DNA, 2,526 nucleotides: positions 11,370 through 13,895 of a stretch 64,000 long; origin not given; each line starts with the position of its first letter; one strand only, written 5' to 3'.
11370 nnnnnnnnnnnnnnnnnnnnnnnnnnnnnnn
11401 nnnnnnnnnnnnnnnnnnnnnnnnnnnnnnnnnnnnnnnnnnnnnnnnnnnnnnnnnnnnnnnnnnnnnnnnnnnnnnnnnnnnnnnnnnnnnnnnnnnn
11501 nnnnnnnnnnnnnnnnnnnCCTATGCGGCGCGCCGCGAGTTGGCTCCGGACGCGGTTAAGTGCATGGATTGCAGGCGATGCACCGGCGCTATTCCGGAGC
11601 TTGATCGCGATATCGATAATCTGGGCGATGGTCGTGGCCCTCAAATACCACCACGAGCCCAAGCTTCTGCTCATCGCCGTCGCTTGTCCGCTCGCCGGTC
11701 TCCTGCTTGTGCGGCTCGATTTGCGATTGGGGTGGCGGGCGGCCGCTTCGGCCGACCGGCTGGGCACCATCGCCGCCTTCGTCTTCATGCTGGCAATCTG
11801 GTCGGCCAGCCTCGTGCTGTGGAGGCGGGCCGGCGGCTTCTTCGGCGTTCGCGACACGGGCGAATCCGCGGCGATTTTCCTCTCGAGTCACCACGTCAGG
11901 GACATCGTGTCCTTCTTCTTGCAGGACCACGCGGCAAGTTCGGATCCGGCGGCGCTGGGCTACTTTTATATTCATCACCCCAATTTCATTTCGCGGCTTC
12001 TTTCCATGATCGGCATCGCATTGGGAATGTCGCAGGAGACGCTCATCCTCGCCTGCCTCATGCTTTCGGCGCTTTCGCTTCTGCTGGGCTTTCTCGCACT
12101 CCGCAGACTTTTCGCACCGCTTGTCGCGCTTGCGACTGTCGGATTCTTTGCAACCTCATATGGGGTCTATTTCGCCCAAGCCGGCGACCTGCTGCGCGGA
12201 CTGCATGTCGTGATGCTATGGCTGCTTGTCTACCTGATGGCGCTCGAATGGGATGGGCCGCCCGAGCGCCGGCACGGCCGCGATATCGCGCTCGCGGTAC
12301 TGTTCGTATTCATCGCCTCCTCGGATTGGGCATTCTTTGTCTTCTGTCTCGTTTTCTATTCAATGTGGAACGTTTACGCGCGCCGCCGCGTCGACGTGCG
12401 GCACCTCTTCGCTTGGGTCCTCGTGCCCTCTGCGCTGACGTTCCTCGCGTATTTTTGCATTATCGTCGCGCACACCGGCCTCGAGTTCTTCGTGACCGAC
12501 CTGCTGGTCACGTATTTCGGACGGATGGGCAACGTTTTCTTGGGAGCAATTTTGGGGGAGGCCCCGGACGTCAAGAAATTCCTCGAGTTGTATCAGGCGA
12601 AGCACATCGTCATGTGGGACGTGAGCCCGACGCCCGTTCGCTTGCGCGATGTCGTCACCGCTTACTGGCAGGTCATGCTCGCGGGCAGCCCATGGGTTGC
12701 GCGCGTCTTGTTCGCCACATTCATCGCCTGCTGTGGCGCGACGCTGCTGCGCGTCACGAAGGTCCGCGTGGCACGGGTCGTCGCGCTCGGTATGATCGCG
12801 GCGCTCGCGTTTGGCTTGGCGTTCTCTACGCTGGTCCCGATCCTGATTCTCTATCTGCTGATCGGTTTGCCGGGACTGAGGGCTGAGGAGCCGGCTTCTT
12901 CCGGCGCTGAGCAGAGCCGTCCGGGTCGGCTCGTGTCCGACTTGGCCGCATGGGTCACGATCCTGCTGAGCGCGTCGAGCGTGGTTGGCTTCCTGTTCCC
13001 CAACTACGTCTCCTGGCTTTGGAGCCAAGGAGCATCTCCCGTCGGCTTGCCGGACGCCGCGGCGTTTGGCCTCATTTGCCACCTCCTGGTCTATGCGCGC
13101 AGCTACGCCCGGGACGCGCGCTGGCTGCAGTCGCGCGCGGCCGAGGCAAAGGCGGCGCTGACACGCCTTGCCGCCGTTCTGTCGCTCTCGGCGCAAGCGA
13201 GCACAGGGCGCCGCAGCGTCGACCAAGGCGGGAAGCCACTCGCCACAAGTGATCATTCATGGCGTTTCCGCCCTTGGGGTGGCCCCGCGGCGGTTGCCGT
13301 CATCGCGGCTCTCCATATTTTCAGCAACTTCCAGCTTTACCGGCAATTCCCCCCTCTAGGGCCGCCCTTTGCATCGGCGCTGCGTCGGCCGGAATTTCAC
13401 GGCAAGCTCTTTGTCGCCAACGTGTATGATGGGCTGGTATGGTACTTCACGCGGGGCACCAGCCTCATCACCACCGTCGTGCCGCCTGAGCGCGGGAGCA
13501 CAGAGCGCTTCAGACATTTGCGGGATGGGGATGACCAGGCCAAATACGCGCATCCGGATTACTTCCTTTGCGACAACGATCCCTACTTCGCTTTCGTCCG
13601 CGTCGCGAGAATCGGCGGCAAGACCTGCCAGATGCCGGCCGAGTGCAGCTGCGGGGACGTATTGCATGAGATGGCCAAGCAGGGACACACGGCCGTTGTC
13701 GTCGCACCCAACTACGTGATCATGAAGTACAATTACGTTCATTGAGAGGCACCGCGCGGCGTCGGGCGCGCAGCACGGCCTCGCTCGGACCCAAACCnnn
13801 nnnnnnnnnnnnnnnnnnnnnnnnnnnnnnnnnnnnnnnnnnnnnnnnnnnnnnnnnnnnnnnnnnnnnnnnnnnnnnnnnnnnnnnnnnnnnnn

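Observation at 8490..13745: Gene fusion and pseudogene remnant document recent rearrangement within the array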

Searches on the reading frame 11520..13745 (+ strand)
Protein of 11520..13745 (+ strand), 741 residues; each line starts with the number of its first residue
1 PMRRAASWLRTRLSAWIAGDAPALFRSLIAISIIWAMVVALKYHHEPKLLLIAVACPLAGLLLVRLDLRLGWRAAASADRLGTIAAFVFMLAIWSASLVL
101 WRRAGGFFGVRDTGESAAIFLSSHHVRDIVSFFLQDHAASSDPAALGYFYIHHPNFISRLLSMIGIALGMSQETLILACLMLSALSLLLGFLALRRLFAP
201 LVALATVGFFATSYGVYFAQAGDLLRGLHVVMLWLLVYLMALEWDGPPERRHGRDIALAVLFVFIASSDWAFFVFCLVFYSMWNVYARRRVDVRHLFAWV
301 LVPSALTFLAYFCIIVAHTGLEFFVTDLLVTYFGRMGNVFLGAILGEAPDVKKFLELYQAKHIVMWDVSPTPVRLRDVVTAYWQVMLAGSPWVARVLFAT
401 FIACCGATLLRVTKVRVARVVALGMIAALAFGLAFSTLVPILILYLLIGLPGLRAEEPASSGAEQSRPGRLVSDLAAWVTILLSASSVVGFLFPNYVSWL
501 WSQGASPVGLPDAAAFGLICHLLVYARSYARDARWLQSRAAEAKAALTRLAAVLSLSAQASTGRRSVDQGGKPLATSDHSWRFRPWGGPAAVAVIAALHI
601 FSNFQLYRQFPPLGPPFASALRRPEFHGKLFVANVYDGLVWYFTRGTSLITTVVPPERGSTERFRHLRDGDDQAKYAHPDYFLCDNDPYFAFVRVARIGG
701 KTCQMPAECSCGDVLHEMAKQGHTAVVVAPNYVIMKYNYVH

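Call 16: find_homologous_proteins(query=window:11520-13745:+, max_evalue=0.001)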
Query window:11520-13745:+ (741 aa): 15 proteins with E <= 0.001 among 8000 candidates.
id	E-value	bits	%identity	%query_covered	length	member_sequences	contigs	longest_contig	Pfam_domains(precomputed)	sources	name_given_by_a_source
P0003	0.0e+0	1070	65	99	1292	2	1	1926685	-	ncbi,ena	-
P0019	0.0e+0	1061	67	95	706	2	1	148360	-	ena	-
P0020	0.0e+0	1017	62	100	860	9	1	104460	-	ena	-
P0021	1.3e-270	918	58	97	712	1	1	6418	-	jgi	jgi:hypothetical protein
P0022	1.9e-264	898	57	98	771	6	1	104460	-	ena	-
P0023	1.2e-252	859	56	99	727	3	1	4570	-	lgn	-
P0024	2.8e-250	851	54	98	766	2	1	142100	-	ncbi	ncbi:MAG: hypothetical protein ACLQME_11515 [Alphaproteobacteria bacterium]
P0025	1.5e-249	848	53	99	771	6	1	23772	-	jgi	-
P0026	8.9e-239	813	54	96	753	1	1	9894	-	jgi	jgi:hypothetical protein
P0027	1.8e-231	789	52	98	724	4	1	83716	-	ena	-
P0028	2.0e-220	752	56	65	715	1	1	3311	-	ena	-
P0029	6.2e-120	420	35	95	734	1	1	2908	-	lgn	-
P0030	7.5e-116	406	34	89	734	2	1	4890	-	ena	-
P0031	2.2e-60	223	31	59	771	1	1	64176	-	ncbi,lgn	-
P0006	2.0e-47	180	88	11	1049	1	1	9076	-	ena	-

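Call 17: find_encoding_contigs(protein=P0019, flank=10000, max_places=2)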
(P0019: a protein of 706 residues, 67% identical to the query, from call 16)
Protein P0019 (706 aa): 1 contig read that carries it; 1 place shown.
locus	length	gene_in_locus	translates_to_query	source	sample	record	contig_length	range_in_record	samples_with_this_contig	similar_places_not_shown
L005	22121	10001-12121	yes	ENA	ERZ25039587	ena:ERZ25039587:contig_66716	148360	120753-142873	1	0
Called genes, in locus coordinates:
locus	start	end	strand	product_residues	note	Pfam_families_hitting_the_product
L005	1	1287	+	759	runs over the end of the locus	-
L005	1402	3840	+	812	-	-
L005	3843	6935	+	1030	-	-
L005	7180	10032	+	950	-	-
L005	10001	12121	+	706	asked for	-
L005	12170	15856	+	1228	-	-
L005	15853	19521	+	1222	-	-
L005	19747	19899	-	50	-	PF19451:DUF5989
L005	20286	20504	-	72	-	-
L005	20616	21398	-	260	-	-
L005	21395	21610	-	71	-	-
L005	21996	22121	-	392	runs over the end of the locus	PF14319:Zn_Tnp_IS91, PF04986:Y2_Tnp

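Call 18: find_encoding_contigs(protein=P0024, flank=10000, max_places=2)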
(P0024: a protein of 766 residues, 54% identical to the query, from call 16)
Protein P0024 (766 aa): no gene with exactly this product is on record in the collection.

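Call 19: find_encoding_contigs(protein=P0020, flank=10000, max_places=2)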
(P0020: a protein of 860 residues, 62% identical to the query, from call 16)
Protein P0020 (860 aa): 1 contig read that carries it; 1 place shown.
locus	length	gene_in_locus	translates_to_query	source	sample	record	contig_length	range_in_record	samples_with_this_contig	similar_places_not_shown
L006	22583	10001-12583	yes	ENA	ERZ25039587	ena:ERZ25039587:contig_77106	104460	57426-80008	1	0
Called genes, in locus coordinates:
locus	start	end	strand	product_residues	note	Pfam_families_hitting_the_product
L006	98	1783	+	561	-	-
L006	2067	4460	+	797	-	-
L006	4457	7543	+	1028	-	-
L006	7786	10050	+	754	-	-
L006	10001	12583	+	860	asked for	-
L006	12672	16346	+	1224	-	-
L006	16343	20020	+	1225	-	-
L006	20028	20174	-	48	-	-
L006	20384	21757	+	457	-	PF20706:GT4-conflict, PF00534:Glycos_transf_1, PF13692:Glyco_trans_1_4, PF13524:Glyco_trans_1_2 (weak)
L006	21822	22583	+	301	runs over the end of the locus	PF00535:Glycos_transf_2, PF10111:Glyco_tranf_2_2 (weak), PF13641:Glyco_tranf_2_3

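Call 25: search_solved_structures(query=A1, max_evalue=1)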
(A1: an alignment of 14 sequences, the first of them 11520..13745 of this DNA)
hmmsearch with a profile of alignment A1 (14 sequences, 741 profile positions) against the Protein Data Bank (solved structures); distinct sequences matched with E-value up to 1: 0.

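Call 28: search_protein_families(library=pfam, alignment_id=A1, max_evalue=0.1)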
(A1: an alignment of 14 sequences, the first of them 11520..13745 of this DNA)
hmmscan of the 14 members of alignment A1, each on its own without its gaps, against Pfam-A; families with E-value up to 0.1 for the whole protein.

A. member 1, window:11520-13745:+ (741 aa): 1 family
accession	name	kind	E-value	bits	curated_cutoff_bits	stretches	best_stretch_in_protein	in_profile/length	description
PF06170.17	DUF983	-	0.045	14.5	22.6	1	14-64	19-70/85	Protein of unknown function (DUF983)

B. families by the number of members that match (of 14 scanned): 3 families
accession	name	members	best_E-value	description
PF09586.16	YfhO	1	8.1e-05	Bacterial membrane protein YfhO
PF07204.16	Orthoreo_P10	1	0.019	Orthoreovirus membrane fusion protein p10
PF06170.17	DUF983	1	0.045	Protein of unknown function (DUF983)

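Call 35: predict_structure(alignment_id=A1)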
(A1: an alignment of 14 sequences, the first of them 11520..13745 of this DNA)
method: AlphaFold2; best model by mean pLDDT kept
length: 741 residues; sequences in the alignment: 14
mean_pLDDT: 74.1   pTM: 0.79
mean pLDDT of the five models: 74.1, 73.1, 70.1, 70.0, 69.8
residues with pLDDT >= 90: 175; 70-90: 279; 50-70: 198; < 50: 89
segments of 3 or more residues with pLDDT < 50: 110-113, 138-152, 362-371, 458-466, 503-507, 555-583, 662-675
pLDDT, mean of each block of 10 residues (from residue 1): 61 63 88 94 90 94 90 67 93 91 72 61 64 52 40 66 85 88 94 91 91 70 81 94 75 91 88 91 92 92 90 77 70 55 57 56 43 62 68 82 90 85 85 72 91 64 51 91 88 65 53 89 79 57 65 49 32 34 58 81 74 76 86 74 68 59 39 55 81 74 81 91 91 86 48
secondary structure, 60 per line:
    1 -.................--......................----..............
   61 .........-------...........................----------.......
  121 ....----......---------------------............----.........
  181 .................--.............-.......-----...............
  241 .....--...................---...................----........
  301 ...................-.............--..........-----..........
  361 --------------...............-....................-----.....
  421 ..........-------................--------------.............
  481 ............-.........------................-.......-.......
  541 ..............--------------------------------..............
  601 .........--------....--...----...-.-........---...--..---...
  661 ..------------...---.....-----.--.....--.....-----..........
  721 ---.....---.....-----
elements in order (helices of 4 or more, strands of 3 or more residues): H2-18 H21-42 H47-69 H77-103 H114-124 H129-134 H156-167 H172-197 H200-212 H214-220 H226-245 H248-266 H270-288 H293-319 H321-333 H336-345 H351-360 H375-389 H391-410 H416-430 H438-453 H468-492 H494-502 H509-524 H526-532 H534-554 H587-609 H618-621 E631-633 H637-644 E648-650 H658-662 E681-685 E694-698 E701-705 H711-720 E724-728 E732-736

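Call 49: find_encoding_contigs(protein=P0027, flank=8000, max_places=2)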
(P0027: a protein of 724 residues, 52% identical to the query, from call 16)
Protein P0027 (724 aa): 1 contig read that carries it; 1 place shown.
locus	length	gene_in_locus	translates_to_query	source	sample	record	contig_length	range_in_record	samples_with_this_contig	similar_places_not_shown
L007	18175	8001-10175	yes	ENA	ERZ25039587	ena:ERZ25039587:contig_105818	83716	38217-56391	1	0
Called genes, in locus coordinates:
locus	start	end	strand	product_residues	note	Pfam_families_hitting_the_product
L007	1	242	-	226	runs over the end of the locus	PF13489:Methyltransf_23, PF08241:Methyltransf_11, PF08242:Methyltransf_12 (weak), PF13649:Methyltransf_25 (faint)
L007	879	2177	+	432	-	PF01757:Acyl_transf_3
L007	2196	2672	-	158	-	-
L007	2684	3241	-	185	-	-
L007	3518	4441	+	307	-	PF13489:Methyltransf_23, PF07021:MetW, PF13847:Methyltransf_31, PF08241:Methyltransf_11, PF08242:Methyltransf_12, PF13649:Methyltransf_25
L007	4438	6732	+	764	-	-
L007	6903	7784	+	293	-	PF13489:Methyltransf_23 (weak), PF08241:Methyltransf_11, PF13649:Methyltransf_25 (faint)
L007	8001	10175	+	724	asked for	-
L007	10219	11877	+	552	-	-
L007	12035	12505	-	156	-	-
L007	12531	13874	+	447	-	-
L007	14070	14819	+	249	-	PF13489:Methyltransf_23, PF01209:Ubie_methyltran (weak), PF07021:MetW, PF13847:Methyltransf_31, PF08241:Methyltransf_11, PF08242:Methyltransf_12, PF13649:Methyltransf_25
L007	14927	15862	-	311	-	PF00355:Rieske (weak)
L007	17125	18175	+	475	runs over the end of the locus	-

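Call 50: find_encoding_contigs(protein=P0025, flank=8000, max_places=2)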
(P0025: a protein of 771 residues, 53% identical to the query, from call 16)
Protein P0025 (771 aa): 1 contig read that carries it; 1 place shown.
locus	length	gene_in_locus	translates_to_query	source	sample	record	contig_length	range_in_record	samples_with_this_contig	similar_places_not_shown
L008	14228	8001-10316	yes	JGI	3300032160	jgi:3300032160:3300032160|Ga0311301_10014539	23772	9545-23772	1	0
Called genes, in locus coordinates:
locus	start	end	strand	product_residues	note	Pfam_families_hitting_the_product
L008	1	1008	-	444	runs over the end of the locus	-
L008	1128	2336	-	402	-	PF03062:MBOAT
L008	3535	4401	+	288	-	PF07021:MetW, PF13489:Methyltransf_23, PF08241:Methyltransf_11, PF08242:Methyltransf_12, PF13649:Methyltransf_25, PF13847:Methyltransf_31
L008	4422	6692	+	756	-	-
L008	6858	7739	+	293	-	PF13489:Methyltransf_23, PF08241:Methyltransf_11, PF08242:Methyltransf_12 (weak), PF13649:Methyltransf_25 (weak)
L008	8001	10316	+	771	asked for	-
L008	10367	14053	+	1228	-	-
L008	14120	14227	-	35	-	?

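Call 51: find_encoding_contigs(protein=P0022, flank=8000, max_places=2)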
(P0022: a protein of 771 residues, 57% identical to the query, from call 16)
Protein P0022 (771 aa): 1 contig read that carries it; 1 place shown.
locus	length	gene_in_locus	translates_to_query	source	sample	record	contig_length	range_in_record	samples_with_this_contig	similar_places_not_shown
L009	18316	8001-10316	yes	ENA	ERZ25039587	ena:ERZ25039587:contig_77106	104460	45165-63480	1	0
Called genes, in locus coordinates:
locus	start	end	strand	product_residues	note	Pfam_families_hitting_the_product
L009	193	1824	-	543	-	PF13231:PMT_2 (weak)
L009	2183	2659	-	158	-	-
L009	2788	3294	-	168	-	-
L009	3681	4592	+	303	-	PF07021:MetW, PF13489:Methyltransf_23, PF08241:Methyltransf_11, PF08242:Methyltransf_12, PF13649:Methyltransf_25, PF13847:Methyltransf_31 (weak)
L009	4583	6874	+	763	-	-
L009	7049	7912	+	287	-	PF13489:Methyltransf_23 (weak), PF08241:Methyltransf_11, PF08242:Methyltransf_12 (weak), PF13649:Methyltransf_25 (weak)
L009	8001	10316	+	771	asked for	-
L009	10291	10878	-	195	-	-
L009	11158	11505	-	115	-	-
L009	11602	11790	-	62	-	-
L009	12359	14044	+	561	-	-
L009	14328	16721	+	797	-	-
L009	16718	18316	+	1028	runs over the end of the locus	-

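Call 95: search_protein_representatives(alignment_id=A1)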
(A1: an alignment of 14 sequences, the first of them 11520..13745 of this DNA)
Query: 14 sequences, 741 profile positions. Proteins with E-value up to 0.001 (for the whole library): 157; up to 1e-10: 67; up to 1e-30: 32. The best 150 are listed.
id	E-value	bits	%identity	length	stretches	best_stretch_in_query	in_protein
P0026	0.0e+00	1118.6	-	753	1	10-725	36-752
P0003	0.0e+00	1112.6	-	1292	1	2-738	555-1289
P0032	2.9e-233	792.9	-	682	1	80-740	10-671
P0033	4.6e-137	474.9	-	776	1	95-739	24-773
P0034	5.3e-133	461.5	-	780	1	81-739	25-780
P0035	1.9e-126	439.9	-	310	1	163-465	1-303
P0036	3.0e-126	439.2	-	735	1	87-738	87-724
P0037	3.5e-124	432.3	-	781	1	94-740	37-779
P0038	6.7e-119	414.9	-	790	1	89-740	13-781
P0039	5.5e-114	398.6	-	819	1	78-738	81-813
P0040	3.1e-110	386.2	-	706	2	77-523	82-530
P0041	4.3e-108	379.1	-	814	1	84-738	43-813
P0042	1.5e-106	374.0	-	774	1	78-739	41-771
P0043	8.4e-106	371.6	-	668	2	59-524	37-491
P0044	2.1e-102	360.3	-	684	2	74-539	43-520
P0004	2.4e-102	360.2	-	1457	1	10-251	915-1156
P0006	4.7e-24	101.3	-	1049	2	2-84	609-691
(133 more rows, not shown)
